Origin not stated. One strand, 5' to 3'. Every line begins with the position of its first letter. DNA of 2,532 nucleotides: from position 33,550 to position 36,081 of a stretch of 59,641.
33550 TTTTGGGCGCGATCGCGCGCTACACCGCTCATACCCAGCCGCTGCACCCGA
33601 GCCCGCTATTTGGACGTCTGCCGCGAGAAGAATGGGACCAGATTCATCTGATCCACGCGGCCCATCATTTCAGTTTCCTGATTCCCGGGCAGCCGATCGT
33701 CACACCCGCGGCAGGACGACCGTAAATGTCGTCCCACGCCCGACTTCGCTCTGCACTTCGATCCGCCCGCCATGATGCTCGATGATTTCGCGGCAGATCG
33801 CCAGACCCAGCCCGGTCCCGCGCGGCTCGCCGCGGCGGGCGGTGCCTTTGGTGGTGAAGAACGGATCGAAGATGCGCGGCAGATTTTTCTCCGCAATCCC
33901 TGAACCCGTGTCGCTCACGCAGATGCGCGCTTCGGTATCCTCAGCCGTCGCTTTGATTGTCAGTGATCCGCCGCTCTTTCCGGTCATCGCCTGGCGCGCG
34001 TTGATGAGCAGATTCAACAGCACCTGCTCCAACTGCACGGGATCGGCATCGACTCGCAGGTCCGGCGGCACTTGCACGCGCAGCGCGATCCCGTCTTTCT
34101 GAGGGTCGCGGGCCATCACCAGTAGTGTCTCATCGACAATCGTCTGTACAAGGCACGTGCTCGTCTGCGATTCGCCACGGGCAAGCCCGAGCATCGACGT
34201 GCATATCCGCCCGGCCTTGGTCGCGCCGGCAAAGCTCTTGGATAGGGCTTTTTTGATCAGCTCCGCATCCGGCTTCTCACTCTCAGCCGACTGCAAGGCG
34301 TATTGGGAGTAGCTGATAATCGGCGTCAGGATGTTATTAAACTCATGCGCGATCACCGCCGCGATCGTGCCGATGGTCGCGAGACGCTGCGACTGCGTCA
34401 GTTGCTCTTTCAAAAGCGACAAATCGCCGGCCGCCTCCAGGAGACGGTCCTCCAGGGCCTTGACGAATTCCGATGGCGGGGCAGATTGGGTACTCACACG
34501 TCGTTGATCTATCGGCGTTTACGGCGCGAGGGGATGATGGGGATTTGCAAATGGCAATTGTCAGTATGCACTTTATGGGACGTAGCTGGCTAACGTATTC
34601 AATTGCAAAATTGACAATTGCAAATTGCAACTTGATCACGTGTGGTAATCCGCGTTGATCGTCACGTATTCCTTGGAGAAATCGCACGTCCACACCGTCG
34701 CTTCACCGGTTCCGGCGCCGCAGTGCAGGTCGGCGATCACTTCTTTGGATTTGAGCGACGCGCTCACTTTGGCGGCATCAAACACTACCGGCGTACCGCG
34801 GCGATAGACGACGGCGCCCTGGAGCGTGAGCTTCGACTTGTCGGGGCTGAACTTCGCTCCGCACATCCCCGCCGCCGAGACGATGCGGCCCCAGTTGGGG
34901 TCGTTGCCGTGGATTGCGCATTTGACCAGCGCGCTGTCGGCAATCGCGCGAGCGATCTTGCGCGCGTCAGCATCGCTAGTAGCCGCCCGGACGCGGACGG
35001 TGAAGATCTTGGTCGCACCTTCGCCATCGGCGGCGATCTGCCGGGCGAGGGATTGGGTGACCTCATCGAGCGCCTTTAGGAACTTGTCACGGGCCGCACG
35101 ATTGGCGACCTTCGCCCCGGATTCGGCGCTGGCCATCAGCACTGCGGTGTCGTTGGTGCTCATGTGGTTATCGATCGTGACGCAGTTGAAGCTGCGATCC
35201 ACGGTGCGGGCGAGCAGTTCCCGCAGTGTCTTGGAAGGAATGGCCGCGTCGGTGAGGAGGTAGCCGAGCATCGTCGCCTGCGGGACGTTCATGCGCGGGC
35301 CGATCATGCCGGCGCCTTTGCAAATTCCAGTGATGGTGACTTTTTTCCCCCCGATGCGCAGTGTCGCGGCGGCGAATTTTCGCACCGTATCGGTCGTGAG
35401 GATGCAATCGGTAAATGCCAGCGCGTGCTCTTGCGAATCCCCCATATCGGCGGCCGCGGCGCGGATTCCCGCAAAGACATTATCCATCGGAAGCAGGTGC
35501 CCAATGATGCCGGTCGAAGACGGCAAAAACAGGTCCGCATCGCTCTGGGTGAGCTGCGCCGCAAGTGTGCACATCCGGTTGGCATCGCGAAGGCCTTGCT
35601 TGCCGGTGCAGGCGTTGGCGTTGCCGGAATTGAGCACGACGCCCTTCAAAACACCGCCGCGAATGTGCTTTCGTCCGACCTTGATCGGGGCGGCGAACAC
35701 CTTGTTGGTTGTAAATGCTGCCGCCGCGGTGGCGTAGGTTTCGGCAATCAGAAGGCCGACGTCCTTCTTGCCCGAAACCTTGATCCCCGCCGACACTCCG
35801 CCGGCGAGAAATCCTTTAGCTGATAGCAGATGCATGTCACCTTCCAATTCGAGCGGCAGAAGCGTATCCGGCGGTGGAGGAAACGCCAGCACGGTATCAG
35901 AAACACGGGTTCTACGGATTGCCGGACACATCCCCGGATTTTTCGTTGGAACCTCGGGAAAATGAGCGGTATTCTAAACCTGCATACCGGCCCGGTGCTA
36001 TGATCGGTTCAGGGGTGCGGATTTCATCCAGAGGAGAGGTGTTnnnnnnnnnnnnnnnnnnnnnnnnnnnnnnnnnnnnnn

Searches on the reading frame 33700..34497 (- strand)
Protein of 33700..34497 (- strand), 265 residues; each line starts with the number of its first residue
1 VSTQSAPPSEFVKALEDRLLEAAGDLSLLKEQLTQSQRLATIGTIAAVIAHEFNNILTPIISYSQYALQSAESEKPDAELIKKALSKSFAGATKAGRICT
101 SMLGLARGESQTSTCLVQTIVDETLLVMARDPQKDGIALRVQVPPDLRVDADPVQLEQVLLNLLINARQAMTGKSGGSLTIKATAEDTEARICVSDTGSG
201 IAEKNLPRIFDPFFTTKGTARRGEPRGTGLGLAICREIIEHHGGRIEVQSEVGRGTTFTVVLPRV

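Call 55: search_protein_families(library=pfam, proteins=[window:33700-34497:-], max_evalue=0.001)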
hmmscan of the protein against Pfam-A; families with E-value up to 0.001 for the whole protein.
window:33700-34497:- (265 aa): 3 families
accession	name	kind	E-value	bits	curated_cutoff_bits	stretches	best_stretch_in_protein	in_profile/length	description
PF02518.31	HATPase_c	-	6.8e-31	107.4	26.4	1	152-264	2-109/111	Histidine kinase-, DNA gyrase B-, and HSP90-like ATPase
PF00512.31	HisKA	-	3.9e-05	24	26.9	1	44-110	4-65/66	His Kinase A (phospho-acceptor) domain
PF13589.12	HATPase_c_3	-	0.00027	21.4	25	1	155-229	2-76/137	Histidine kinase-, DNA gyrase B-, and HSP90-like ATPase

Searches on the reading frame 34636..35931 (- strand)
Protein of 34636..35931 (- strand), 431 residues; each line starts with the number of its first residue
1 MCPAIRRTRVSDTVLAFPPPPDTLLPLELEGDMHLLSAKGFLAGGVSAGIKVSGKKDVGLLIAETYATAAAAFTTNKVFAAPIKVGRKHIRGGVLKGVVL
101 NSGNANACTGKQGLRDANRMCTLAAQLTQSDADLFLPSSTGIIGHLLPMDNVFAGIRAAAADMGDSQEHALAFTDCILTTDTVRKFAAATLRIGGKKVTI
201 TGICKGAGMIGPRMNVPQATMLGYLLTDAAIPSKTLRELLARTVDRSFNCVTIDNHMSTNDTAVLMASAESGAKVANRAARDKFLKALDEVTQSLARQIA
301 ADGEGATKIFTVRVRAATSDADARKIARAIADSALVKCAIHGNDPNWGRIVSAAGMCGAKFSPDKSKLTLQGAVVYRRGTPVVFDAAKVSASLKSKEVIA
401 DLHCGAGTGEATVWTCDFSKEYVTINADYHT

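Call 55: search_protein_families(library=pfam, proteins=[window:34636-35931:-], max_evalue=0.001)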
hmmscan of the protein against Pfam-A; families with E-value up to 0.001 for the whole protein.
window:34636-35931:- (431 aa): 1 family
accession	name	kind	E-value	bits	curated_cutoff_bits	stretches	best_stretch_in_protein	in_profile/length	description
PF01960.23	ArgJ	-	2.5e-133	444.9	32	1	43-431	2-377/377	ArgJ family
